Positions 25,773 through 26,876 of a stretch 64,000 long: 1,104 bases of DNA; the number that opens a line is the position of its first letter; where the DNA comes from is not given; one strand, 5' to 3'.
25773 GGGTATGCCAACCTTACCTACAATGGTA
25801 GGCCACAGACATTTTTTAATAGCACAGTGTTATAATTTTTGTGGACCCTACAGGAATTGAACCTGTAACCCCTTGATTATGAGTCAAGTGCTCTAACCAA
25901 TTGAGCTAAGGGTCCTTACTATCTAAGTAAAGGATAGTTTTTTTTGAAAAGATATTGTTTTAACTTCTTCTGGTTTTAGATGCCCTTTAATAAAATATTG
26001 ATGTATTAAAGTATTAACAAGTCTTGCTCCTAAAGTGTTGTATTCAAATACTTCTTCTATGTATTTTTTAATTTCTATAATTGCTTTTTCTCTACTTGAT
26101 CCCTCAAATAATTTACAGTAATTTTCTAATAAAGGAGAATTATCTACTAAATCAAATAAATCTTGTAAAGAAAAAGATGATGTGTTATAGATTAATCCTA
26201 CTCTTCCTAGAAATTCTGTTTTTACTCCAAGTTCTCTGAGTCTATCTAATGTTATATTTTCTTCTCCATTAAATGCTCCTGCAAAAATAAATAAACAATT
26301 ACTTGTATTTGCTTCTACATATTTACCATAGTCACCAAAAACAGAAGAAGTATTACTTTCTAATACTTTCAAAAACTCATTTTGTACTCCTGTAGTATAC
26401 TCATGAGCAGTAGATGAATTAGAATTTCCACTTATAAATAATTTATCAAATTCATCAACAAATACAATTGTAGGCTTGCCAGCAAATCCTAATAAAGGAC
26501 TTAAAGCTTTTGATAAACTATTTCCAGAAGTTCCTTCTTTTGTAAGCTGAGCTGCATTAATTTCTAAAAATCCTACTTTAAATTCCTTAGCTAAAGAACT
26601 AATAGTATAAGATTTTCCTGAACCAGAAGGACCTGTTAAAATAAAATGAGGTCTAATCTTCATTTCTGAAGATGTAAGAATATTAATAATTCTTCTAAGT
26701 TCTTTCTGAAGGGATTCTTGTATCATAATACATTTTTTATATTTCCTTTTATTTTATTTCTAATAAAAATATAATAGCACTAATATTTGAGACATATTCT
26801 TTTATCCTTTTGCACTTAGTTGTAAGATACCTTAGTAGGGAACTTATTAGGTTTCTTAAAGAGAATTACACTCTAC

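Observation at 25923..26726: Truncated ClpX/HslU-like AAA+ ATPase encoded about 4 kb from the phage tmRNA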

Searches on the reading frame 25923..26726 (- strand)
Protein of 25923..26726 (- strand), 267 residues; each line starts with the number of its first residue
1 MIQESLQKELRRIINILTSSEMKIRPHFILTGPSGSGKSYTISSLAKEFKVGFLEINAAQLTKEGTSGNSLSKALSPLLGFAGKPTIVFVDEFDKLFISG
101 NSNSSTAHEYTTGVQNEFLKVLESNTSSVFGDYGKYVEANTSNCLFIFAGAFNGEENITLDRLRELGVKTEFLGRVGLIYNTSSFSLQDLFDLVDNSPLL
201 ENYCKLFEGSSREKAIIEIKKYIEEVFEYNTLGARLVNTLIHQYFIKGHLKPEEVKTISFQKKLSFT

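Call 4: search_protein_families(library=pfam, proteins=[window:25923-26726:-], max_evalue=1)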
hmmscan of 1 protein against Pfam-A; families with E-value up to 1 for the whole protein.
window:25923-26726:- (267 aa): 27 families (the best 25 are shown)
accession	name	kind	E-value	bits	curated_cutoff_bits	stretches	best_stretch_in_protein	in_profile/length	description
PF00004.35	AAA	-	9.7e-16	58.8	21.2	1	29-149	2-107/131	ATPase family associated with various cellular activities (AAA)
PF07724.20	AAA_2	-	4.1e-10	40.4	27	1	28-172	6-159/166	AAA domain (Cdc48 subfamily)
PF13191.12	AAA_16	-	6.5e-06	27.2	32.6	1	8-61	7-63/167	AAA ATPase domain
PF09820.16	AAA-ATPase_like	-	0.00049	20.4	26.1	1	59-126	119-181/201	Predicted AAA-ATPase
PF13401.12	AAA_22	-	0.00051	20.8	27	1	27-62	7-45/130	AAA domain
PF12775.13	AAA_7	-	0.002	18.2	25.8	1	15-64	23-75/181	P-loop containing dynein motor region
PF13173.12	AAA_14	-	0.0023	18.4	27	1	28-95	5-73/129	AAA domain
PF07728.20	AAA_5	-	0.0025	18.2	22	1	27-95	1-77/139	AAA domain (dynein-related subfamily)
PF03215.21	Rad17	-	0.0037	17.6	23.8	1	13-56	31-76/186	Rad17 P-loop domain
PF25199.1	nSTAND_NTPase5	-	0.009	16.3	34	1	18-97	34-109/145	Novel STAND NTPase 5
PF01935.23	DUF87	-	0.02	15.4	23.2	1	24-49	22-47/220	Helicase HerA, central domain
PF13555.12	AAA_29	-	0.02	15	27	1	22-39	17-36/61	P-loop containing region of AAA domain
PF00910.28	RNA_helicase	-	0.029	15.3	21.5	1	29-53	2-26/105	RNA helicase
PF13521.12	AAA_28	-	0.039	14.6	27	1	28-65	2-39/164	AAA domain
PF00005.33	ABC_tran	-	0.047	14.7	25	1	28-63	14-51/137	ABC transporter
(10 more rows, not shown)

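Call 5: search_protein_families(library=phrogs, proteins=[window:25923-26726:-], max_evalue=1)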
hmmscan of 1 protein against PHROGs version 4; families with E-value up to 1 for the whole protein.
window:25923-26726:- (267 aa): 29 families (the best 25 are shown)
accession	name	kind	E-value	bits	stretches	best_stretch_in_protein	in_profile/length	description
phrog_5534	-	unknown function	3.4e-115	385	1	3-266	5-269/273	-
phrog_4339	-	unknown function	7.5e-28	98.9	2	86-262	358-521/552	-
phrog_168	-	DNA, RNA and nucleotide metabolism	3.6e-08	34.4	1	14-147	33-134/314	clamp loader of DNA polymerase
phrog_3757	-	unknown function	6.5e-08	33.4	1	15-127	116-225/367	-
phrog_11838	-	DNA, RNA and nucleotide metabolism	0.00031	21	1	28-98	43-112/420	clamp loader of DNA polymerase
phrog_5846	-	DNA, RNA and nucleotide metabolism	0.00047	20.5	1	21-96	34-106/380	clamp loader of DNA polymerase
phrog_10401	-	other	0.00059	19.7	1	29-110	464-543/667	ATPase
phrog_325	-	DNA, RNA and nucleotide metabolism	0.00074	18.9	1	13-48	482-513/986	Dda-like helicase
phrog_8638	-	unknown function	0.0011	18.7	1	29-104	309-387/568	-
phrog_1366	-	unknown function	0.0016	19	1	20-56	9-48/307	-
phrog_249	-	moron, auxiliary metabolic gene and host takeover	0.0016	18.9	1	15-64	123-166/380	porphyrin biosynthesis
phrog_7485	-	unknown function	0.0017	18.3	1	25-97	227-290/430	-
phrog_2071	-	other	0.0019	19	1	24-63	15-51/282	ATPase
phrog_9172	-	unknown function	0.0025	17.7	1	12-123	95-206/509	-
phrog_2376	-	other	0.0036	17.7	1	11-101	62-142/363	ATPase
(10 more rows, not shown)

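Call 6: search_protein_families(library=ncbifam, proteins=[window:25923-26726:-], max_evalue=1)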
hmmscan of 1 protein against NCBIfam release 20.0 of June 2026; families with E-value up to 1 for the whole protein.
window:25923-26726:- (267 aa): 32 families (the best 25 are shown)
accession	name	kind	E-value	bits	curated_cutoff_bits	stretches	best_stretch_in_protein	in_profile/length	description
NF003745.1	PRK05342.1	equivalog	1.3e-19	70.4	359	1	27-165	111-261/418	ATP-dependent Clp protease ATP-binding subunit ClpX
TIGR00382.1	clpX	equivalog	2.2e-16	59.9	370.75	1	28-163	120-267/414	ATP-dependent protease ATP-binding subunit ClpX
TIGR00390.1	hslU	equivalog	8.1e-10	38.2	362.45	1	86-153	249-309/441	ATP-dependent protease ATPase subunit HslU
NF003229.0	PRK04195.1-5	equivalog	2e-07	30.1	280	1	3-99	22-118/413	replication factor C large subunit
NF041006.2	cell_div_CdvC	equivalog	1.3e-05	24.3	650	1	29-123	138-233/370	cell division protein CdvC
NF003227.0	PRK04195.1-2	equivalog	9.9e-05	21.2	502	1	23-101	41-118/487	replication factor C large subunit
NF042959.1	IteA_antiphage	equivalog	0.00022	20.5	510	1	15-96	115-195/367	anti-phage ATPase IteA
NF003226.0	PRK04195.1-1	equivalog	0.00058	18.9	588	1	3-96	19-111/405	replication factor C large subunit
NF003230.0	PRK04195.1-6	equivalog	0.0006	18.6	441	1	9-105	25-116/494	replication factor C large subunit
NF009067.0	PRK12402.1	equivalog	0.00063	18.8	317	1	20-57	31-73/340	replication factor C small subunit 2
TIGR01242.2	TIGR01242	subfamily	0.00095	18.2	500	1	28-97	151-220/362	proteasome-activating nucleotidase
NF047747.1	PrtsmActNtasePan2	equivalog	0.0025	17.1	700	1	28-122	188-279/397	proteasome-activating nucleotidase Pan2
NF003069.1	PRK03992.1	subfamily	0.0028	16.9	500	1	29-97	169-237/379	proteasome-activating nucleotidase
NF003231.0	PRK04195.2-1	equivalog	0.005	15.7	442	1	28-97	46-114/517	replication factor C large subunit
TIGR00602.1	rad24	subfamily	0.0066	15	482.55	1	25-53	108-138/640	checkpoint protein rad24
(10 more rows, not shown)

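Call 7: search_solved_structures(query=window:25923-26726:-, max_evalue=1, show_alignments=3)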
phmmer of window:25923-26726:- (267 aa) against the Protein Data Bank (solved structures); distinct sequences matched with E-value up to 1: 261 (the best 60 are shown).
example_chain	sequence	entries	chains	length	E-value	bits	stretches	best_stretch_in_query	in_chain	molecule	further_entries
8yd0_A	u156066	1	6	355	1.5e-16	63.9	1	26-168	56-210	ATP-dependent Clp protease ATP-binding subunit ClpX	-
1um8_A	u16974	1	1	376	9.6e-15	58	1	25-162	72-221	ATP-dependent Clp protease ATP-binding subunit clpX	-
6vfs_E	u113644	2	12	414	3.2e-14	56.2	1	25-168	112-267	ATP-dependent Clp protease ATP-binding subunit ClpX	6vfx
6sfw_O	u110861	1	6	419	1.7e-13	53.9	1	21-165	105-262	ATP-dependent Clp protease ATP-binding subunit ClpX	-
9ndj_F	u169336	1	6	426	1.6e-12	50.7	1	26-167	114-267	ATP-dependent Clp protease ATP-binding subunit ClpX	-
4i34_A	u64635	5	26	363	9.8e-12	48.1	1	10-163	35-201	ATP-dependent Clp protease ATP-binding subunit ClpX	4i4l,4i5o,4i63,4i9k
6wr2_A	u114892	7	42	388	9.9e-12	48.1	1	10-163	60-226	ATP-dependent Clp protease ATP-binding subunit ClpX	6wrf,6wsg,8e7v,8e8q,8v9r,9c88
9c87_A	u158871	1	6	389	1e-11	48.1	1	10-163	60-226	ATP-dependent Clp protease ATP-binding subunit ClpX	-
8e91_A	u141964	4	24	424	1.6e-11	47.4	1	10-163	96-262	ATP-dependent Clp protease ATP-binding subunit ClpX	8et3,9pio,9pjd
6po1_A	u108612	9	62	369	2.4e-11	46.9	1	10-163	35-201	ATP-dependent Clp protease ATP-binding subunit ClpX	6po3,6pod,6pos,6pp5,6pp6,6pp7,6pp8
3hte_A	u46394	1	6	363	2.6e-11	46.8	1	10-163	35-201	ATP-dependent Clp protease ATP-binding subunit clpX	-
3hws_A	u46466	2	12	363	2.6e-11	46.8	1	10-163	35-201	ATP-dependent Clp protease ATP-binding subunit clpX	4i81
9ykx_A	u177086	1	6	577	1.2e-10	44.6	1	21-165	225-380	ATP-dependent clpX-like chaperone, mitochondrial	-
9dvy_A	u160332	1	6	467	1.9e-10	43.9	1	21-165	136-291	ATP-dependent Clp protease ATP-binding subunit clpX-like, mitochondrial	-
9p9v_A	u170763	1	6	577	3.2e-10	43.2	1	21-165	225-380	ATP-dependent clpX-like chaperone, mitochondrial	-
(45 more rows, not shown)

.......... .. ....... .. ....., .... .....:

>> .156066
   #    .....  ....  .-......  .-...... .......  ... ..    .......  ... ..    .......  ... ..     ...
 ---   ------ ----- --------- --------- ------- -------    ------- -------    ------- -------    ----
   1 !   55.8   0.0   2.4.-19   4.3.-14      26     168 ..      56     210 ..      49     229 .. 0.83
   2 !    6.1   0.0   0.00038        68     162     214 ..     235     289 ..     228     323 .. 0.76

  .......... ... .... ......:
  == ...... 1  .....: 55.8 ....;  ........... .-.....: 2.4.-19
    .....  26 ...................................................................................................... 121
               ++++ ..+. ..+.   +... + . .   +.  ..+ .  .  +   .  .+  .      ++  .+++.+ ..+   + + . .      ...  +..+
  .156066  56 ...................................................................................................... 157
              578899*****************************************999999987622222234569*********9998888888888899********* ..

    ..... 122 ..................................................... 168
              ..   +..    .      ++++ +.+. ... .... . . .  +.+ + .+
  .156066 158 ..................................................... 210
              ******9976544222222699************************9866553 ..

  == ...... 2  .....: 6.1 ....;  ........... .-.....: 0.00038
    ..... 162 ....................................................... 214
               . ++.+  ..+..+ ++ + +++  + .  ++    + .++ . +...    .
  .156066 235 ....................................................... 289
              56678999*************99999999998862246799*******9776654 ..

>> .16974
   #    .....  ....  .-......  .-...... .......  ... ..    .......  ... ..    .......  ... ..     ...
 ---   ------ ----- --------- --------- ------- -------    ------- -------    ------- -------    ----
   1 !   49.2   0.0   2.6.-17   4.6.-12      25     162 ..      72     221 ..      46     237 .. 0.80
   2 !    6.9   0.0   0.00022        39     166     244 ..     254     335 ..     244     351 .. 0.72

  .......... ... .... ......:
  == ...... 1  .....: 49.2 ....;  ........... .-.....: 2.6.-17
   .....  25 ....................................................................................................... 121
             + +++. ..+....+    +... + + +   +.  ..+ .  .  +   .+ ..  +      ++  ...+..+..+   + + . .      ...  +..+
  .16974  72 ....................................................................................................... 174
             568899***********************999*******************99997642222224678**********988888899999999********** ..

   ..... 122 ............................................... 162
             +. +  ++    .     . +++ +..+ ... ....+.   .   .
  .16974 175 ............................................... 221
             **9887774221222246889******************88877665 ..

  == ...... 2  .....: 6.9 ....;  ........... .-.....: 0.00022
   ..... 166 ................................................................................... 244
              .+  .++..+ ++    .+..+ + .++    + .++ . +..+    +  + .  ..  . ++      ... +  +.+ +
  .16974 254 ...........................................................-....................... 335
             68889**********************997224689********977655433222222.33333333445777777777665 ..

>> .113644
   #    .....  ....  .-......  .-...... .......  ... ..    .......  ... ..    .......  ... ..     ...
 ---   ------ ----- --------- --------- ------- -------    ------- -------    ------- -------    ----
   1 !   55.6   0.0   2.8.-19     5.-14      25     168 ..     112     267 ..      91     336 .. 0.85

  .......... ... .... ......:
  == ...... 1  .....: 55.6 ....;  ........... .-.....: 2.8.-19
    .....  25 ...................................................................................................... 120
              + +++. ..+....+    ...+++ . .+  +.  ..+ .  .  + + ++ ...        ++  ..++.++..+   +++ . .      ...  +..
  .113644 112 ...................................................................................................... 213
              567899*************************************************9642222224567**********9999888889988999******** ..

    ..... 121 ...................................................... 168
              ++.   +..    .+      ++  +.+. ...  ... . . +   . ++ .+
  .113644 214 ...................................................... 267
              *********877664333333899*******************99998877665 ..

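Call 9: search_dna_similar(query=window:25923-26726:-, collection=phages, mode=protein, max_rows=30)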
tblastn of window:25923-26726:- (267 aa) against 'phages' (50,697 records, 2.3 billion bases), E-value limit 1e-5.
Records with a match: 212; places in all: 212; records where one place covers at least 80% of the query: 161.
Best place of each record, by identity: 60-80% 40; <60% 172.
By first word of the organism name: Pseudomonas 96; Erwinia 17; Bacteriophage 16; Vibrio 10; Proteus 10; Salmonella 9; Prevotella 9; Klebsiella 5; Escherichia 4; Acinetobacter 3; and 18 more.
By host as written in the record: Pseudomonas aeruginosa 38; - 30; Pseudomonas aeruginosa PAO1 16; Pseudomonas aeruginosa ATCC 27853 12; Prevotella sp. 9; Klebsiella pneumoniae 5; Proteus mirabilis 5; Erwinia amylovora 5; and 57 more.
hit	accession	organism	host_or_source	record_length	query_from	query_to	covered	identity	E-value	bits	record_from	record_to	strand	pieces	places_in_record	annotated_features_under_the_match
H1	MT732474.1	Tenacibaculum phage Gundel_1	Tenacibaculum sp. AHE14PA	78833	3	264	98%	65.6%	3e-106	343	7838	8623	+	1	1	ATP-dependent Clp protease ATP-binding subunit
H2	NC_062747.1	Tenacibaculum phage Gundel_1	Tenacibaculum sp. AHE14PA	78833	3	264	98%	65.6%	3e-106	343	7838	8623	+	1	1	ATP-dependent Clp protease ATP-binding subunit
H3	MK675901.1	Shewanella phage S0112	Shewanella indica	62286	3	266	99%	63.8%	3e-100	326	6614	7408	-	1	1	P-loop containing nucleoside triphosphate hydrolase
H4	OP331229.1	Vibrio phage 033B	Vibrio parahaemolyticus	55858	3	266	99%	61.9%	1e-97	318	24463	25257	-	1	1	hypothetical protein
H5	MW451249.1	Vibrio phage GH32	Vibrio parahaemolyticus GH32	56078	3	266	99%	61.9%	1e-97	318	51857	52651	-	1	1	record has no annotation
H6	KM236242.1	Escherichia phage Pollock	Escherichia coli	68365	3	266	99%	61.9%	2e-94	308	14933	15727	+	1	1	hypothetical protein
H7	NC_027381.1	Escherichia phage Pollock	Escherichia coli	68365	3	266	99%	61.9%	2e-94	308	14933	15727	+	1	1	hypothetical protein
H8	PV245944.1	Chryseobacterium phage MA9V-3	Chryseobacterium sp. MA9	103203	3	261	97%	62.9%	6e-104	336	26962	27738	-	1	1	ATP-dependent Clp protease ATP-binding subunit ClpX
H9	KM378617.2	Vibrio phage VpKK5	Vibrio parahaemolyticus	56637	3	266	99%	61.5%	2e-97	317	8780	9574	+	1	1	hypothetical protein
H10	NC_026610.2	Vibrio phage VpKK5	Vibrio parahaemolyticus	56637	3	266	99%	61.5%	2e-97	317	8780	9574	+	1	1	hypothetical protein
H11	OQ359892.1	Salmonella phage vB_SenP_UTK0002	Salmonella enterica subsp. enterica ...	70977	3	266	99%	61.5%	2e-94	309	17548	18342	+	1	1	hypothetical protein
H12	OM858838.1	Shigella phage B2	Shigella flexneri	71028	3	266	99%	61.5%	2e-94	309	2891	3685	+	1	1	ATPase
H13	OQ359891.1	Salmonella phage vB_SenP_UTK0001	Salmonella enterica subsp. enterica ...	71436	3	266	99%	61.5%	2e-94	309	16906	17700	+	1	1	hypothetical protein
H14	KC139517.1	Salmonella phage FSL SP-058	Salmonella enterica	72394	3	266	99%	61.5%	2e-94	309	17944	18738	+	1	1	hypothetical protein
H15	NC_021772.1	Salmonella phage FSL SP-058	Salmonella enterica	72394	3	266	99%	61.5%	2e-94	309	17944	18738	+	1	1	hypothetical protein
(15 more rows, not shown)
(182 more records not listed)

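Call 10: find_homologous_proteins(query=window:25923-26726:-)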
Query window:25923-26726:- (267 aa): 2091 proteins with E <= 0.001 among 4453 candidates; the best 120 are listed.
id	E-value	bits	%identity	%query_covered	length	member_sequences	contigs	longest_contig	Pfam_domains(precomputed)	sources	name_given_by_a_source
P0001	8.3e-168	574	100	100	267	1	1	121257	PF07724.21,PF00004.36,PF13191.13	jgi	-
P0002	2.6e-119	415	73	99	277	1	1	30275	PF07724.21,PF00004.36,PF13191.13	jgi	-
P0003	1.2e-117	410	73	98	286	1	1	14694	PF07724.21,PF00004.36,PF13191.13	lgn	-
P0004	2.2e-117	409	71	99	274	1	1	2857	PF07724.21,PF00004.36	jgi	-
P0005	2.2e-117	409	73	98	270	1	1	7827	PF07724.21,PF00004.36,PF13401.13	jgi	jgi:ATP-dependent protease Clp ATPase subunit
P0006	3.3e-117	408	73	98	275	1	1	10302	PF07724.21,PF00004.36,PF13191.13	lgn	-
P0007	1.0e-116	407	71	99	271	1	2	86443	PF07724.21,PF00004.36,PF13401.13,PF13191.13,PF09820.17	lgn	-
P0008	1.3e-116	406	71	98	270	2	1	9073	PF07724.21,PF00004.36,PF13191.13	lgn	-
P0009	1.3e-116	406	70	99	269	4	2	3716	PF07724.21,PF00004.36,PF13401.13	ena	-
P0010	2.2e-116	406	70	99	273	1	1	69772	PF07724.21,PF00004.36,PF13191.13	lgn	-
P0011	3.4e-116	405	71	99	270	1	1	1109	PF07724.21,PF00004.36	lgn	-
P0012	3.7e-116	405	69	98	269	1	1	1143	PF07724.21,PF00004.36,PF13401.13,PF13191.13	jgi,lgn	-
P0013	8.3e-116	404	70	99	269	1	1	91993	PF07724.21,PF00004.36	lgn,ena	-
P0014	8.9e-116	404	70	98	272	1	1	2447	PF07724.21,PF00004.36,PF13401.13,PF13191.13,PF09820.17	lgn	-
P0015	9.4e-116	404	71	99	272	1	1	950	PF07724.21,PF00004.36,PF13191.13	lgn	-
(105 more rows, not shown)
